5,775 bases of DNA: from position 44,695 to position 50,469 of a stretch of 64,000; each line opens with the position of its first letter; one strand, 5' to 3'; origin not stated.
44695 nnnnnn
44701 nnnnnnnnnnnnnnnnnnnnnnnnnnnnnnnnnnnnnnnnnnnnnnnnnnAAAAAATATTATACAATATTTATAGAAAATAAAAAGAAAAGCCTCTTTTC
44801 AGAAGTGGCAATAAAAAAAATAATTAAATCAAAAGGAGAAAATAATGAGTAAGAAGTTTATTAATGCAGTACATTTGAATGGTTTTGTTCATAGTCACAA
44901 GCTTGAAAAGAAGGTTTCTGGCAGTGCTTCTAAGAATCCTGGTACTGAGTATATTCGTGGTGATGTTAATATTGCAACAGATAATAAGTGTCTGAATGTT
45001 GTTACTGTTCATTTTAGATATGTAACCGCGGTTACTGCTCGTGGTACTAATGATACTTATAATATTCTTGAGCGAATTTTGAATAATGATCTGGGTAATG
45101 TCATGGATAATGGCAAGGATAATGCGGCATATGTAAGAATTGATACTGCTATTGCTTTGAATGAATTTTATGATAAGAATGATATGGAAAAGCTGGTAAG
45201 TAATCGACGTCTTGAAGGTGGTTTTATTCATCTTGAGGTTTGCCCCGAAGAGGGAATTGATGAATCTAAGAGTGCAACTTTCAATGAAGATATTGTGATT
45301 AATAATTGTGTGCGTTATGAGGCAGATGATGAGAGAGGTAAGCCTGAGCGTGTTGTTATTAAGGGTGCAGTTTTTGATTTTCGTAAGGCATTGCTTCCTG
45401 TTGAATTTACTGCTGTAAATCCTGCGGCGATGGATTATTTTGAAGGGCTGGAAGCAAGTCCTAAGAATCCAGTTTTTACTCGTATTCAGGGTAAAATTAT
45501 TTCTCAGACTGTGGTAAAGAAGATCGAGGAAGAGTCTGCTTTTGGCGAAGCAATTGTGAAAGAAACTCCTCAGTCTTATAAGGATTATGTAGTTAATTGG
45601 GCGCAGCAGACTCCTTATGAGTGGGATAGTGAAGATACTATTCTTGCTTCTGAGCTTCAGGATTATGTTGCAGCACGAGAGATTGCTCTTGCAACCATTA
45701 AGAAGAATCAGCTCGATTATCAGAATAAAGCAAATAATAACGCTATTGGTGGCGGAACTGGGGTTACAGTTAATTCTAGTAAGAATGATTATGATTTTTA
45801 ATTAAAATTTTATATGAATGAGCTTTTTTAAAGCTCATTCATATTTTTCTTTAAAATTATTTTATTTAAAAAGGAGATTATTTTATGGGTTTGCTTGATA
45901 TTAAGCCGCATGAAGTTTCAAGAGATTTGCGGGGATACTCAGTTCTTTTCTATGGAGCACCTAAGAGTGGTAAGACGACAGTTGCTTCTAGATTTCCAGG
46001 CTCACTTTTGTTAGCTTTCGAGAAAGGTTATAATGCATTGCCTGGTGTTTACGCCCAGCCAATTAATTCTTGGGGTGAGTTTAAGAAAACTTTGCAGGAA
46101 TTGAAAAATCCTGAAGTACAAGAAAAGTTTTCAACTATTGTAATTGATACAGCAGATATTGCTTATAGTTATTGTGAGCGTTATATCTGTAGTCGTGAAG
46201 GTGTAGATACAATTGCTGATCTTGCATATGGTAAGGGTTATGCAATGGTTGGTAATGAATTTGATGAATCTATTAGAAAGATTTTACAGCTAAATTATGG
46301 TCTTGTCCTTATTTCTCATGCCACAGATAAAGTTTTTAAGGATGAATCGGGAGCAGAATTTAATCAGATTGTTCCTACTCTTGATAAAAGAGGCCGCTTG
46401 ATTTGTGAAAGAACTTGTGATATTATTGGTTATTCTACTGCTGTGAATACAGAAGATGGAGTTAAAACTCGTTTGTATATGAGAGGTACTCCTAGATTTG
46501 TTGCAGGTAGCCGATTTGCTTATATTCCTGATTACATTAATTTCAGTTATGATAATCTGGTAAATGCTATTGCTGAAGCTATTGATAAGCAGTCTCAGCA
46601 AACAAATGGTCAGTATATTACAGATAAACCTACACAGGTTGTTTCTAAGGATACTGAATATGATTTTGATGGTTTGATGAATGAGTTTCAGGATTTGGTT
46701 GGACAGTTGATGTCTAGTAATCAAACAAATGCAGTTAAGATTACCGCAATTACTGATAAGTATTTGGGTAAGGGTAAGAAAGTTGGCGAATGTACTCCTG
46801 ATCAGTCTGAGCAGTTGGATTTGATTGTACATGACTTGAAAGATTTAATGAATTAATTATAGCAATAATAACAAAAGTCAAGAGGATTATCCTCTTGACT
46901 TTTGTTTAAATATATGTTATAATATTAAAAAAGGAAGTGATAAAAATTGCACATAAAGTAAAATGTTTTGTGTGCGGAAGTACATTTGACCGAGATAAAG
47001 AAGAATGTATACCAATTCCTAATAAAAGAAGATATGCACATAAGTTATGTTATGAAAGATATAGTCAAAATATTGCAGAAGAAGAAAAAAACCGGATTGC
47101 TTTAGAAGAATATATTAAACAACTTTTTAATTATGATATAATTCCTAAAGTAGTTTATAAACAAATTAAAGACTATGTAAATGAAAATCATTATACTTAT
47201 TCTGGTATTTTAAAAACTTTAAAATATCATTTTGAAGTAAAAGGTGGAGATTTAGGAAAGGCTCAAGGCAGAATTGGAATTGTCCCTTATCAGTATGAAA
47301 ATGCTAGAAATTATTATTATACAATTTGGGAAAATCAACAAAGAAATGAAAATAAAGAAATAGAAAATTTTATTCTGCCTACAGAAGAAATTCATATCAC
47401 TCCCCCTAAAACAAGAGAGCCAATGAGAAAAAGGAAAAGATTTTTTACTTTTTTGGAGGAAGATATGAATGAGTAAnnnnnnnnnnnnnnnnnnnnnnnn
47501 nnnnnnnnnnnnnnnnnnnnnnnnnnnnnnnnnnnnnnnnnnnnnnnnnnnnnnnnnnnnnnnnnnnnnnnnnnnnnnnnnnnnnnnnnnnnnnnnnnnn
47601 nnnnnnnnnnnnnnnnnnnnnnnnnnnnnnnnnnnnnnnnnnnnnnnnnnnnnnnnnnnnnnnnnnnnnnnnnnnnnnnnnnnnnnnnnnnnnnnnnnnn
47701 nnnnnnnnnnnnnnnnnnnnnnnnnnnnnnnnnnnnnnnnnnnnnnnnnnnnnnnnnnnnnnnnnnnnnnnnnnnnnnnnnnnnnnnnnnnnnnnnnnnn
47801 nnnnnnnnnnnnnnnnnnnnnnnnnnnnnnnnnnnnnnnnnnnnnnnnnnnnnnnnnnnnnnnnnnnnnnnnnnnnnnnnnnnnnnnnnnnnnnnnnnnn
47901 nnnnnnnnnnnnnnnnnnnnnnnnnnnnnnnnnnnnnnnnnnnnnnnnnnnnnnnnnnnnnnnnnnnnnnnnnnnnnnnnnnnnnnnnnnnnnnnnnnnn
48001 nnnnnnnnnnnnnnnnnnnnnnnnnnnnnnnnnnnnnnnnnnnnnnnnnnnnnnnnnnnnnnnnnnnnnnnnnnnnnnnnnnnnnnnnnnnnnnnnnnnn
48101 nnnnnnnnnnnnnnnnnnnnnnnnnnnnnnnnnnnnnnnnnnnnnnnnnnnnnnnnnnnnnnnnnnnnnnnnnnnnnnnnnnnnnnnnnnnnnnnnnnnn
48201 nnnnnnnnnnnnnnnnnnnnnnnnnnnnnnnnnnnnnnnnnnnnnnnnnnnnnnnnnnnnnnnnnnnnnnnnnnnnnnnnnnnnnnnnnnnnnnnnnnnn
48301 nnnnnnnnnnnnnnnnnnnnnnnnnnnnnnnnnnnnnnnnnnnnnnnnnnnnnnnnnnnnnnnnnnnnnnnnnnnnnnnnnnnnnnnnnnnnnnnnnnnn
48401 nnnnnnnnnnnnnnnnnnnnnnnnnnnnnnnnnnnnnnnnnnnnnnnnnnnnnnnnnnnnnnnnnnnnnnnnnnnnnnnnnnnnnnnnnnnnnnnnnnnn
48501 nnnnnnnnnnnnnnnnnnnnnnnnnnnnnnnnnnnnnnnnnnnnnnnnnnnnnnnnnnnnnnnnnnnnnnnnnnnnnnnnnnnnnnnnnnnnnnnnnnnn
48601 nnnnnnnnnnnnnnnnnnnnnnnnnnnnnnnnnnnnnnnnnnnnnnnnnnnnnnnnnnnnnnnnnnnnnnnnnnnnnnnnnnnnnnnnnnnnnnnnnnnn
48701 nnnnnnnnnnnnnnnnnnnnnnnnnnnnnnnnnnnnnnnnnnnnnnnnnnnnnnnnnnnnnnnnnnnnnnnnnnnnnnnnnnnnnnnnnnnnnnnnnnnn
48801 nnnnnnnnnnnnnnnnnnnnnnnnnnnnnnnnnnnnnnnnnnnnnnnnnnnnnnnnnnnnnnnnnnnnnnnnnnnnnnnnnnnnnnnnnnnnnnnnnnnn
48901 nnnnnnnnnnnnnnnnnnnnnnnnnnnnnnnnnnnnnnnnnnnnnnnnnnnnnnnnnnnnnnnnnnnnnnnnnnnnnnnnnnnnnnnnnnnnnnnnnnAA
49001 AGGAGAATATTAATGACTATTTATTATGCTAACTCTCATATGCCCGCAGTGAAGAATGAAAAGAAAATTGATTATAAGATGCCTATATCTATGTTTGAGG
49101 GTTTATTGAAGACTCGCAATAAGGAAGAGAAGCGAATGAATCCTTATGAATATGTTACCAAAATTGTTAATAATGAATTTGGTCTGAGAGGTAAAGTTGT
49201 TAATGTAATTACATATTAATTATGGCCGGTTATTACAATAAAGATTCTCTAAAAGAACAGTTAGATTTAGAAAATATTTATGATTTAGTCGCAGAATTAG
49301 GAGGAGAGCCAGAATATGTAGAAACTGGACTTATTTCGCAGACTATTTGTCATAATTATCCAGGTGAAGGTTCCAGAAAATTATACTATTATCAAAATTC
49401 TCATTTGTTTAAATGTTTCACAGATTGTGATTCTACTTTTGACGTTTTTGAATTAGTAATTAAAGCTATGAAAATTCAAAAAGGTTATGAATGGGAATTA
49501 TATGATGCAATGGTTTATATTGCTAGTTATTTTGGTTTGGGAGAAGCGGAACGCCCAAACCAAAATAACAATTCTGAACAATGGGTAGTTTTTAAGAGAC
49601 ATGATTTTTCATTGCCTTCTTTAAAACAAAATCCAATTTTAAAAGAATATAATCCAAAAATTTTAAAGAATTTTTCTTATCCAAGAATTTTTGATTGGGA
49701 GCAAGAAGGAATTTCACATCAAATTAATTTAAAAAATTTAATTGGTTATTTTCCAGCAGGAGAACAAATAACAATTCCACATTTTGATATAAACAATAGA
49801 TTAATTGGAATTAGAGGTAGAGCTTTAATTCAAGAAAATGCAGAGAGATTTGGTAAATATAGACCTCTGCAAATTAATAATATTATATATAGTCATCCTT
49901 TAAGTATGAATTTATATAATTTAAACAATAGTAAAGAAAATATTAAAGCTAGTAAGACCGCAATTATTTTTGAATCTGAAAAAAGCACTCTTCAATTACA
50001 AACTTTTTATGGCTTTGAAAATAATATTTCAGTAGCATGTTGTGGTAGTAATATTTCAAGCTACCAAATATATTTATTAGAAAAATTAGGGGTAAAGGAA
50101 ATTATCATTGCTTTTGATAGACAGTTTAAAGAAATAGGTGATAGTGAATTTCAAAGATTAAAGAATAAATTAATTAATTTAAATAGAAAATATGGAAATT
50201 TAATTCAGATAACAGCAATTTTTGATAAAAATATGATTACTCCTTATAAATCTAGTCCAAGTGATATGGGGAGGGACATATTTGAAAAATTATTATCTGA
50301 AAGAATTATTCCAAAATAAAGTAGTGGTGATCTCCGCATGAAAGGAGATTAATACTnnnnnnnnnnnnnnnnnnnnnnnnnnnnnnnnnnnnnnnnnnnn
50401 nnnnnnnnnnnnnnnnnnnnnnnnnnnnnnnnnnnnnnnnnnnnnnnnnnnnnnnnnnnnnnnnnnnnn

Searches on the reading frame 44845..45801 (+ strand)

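Call 25: search_protein_families(library=pfam, proteins=[window:44845-45801:+], max_evalue=0.1)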
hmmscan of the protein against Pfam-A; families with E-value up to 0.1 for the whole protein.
window:44845-45801:+ (318 aa): 0 families

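Call 101: search_protein_families(library=ncbifam, proteins=[window:44845-45801:+], max_evalue=0.05)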
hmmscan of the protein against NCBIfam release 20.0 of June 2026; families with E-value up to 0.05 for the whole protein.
window:44845-45801:+ (318 aa): 1 family
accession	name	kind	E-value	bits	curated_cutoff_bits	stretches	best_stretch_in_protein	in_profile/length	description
NF008418.0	PRK11245.1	equivalog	0.0075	16.4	152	0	57-106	57-107/121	dihydroneopterin triphosphate 2'-epimerase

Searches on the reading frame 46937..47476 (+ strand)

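Call 26: search_protein_families(library=pfam, proteins=[window:46937-47476:+], max_evalue=0.1)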
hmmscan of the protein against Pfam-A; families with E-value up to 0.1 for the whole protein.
window:46937-47476:+ (179 aa): 2 families
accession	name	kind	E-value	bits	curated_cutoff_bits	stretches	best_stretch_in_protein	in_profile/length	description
PF19963.4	VMAP-M1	-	0.049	14.7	25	1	44-96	42-95/113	vWA-MoxR associated protein middle region (VMAP-M) 1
PF02025.20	IL5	-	0.054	14.2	24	0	22-83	28-87/112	Interleukin 5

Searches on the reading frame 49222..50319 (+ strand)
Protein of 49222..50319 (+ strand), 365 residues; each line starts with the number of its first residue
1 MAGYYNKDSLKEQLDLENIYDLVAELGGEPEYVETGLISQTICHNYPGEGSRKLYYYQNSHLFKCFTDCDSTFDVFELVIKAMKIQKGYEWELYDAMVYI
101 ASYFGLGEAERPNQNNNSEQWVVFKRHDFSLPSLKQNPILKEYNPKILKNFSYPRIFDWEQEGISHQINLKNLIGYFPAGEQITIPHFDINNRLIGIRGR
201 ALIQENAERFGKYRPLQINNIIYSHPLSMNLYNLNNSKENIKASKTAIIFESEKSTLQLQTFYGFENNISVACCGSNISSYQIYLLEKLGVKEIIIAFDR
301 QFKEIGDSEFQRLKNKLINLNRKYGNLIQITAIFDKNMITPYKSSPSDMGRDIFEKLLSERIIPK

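Call 16: search_protein_families(library=pfam, proteins=[window:49222-50319:+], max_evalue=0.01)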
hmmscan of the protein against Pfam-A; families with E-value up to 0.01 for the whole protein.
window:49222-50319:+ (365 aa): 0 families

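Call 101: search_protein_families(library=ncbifam, proteins=[window:49222-50319:+], max_evalue=0.05)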
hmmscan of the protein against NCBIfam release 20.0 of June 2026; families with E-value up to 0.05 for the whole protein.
window:49222-50319:+ (365 aa): 2 families
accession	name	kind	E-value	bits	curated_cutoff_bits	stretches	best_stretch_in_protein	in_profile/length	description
NF006382.0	PRK08624.1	equivalog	5e-77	259.3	440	1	5-359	2-358/373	hypothetical protein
TIGR01391.1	dnaG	equivalog_domain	5.9e-07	28.7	283.6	1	181-300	200-308/414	DNA primase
